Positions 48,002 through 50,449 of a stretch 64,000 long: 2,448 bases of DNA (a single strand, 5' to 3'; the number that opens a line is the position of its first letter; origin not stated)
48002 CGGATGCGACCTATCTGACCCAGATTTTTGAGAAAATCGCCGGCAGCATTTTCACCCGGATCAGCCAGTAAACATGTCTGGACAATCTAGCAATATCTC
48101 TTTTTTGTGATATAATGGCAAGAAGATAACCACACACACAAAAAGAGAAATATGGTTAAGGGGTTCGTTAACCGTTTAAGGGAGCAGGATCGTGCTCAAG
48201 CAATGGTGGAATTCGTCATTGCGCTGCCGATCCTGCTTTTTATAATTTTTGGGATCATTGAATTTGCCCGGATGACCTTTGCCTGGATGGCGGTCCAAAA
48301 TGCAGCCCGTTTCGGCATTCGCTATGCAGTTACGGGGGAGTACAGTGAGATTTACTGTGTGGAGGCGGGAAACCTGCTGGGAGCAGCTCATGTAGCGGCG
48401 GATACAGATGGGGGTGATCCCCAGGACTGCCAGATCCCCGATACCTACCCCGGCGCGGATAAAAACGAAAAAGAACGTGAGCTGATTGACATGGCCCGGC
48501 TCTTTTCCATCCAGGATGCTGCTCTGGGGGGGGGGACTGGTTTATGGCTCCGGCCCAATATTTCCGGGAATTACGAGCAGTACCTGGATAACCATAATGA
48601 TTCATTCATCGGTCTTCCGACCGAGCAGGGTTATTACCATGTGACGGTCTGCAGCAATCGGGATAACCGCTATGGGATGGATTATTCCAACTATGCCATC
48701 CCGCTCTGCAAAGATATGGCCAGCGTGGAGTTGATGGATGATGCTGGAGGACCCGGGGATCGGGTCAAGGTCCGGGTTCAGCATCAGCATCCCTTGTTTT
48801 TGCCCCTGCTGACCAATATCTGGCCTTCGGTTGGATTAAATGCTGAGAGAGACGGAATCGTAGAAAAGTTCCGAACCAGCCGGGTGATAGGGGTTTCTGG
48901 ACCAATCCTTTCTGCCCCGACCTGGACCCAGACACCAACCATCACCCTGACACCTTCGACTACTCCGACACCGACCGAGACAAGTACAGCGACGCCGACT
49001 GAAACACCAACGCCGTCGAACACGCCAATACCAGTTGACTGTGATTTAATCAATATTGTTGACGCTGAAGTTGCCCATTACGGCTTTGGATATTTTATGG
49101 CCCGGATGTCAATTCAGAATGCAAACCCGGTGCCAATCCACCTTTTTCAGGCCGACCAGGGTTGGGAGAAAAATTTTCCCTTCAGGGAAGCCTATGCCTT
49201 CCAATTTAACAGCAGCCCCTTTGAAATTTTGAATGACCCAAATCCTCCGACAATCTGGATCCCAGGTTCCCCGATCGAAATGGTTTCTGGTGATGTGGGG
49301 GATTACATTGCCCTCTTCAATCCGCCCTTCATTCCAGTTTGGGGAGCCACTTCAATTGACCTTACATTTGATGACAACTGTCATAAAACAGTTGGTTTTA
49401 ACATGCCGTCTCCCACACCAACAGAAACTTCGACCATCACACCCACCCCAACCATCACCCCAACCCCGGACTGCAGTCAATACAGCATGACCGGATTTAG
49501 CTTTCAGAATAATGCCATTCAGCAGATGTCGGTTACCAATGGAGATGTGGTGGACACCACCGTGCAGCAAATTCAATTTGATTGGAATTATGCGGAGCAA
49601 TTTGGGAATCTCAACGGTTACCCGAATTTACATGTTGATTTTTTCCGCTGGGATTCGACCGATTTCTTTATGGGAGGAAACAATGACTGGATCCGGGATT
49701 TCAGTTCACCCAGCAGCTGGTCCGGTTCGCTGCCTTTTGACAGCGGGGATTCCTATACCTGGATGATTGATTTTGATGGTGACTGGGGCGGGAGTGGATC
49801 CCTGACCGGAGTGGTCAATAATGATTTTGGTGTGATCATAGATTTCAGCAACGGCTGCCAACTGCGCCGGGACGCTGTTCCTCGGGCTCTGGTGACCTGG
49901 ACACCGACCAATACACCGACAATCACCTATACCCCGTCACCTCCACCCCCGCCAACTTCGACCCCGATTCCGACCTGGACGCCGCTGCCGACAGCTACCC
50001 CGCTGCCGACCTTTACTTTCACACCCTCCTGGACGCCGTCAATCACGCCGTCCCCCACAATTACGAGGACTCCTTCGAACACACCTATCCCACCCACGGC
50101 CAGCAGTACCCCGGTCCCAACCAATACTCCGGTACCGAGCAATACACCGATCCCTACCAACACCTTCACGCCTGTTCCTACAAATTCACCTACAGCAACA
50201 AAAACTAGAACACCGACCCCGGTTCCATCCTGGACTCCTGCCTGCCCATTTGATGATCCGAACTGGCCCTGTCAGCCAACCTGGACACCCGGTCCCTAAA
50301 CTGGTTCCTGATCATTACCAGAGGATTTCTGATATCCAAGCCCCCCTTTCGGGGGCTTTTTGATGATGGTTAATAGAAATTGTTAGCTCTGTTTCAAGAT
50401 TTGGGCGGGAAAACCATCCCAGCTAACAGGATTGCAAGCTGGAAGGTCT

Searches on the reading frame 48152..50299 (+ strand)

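Call 3: search_protein_families(library=pfam, proteins=[window:48152-50299:+], max_evalue=0.1)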
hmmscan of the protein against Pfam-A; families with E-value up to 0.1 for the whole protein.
window:48152-50299:+ (715 aa): 1 family
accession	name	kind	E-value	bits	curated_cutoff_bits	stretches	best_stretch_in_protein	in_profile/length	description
PF07811.17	TadE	-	2.4e-12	47.2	22.9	1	16-57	2-43/43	TadE-like protein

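Call 4: search_protein_families(library=ncbifam, proteins=[window:48152-50299:+], max_evalue=0.1)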
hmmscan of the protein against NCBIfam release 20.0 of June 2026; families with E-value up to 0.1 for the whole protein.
window:48152-50299:+ (715 aa): 0 families
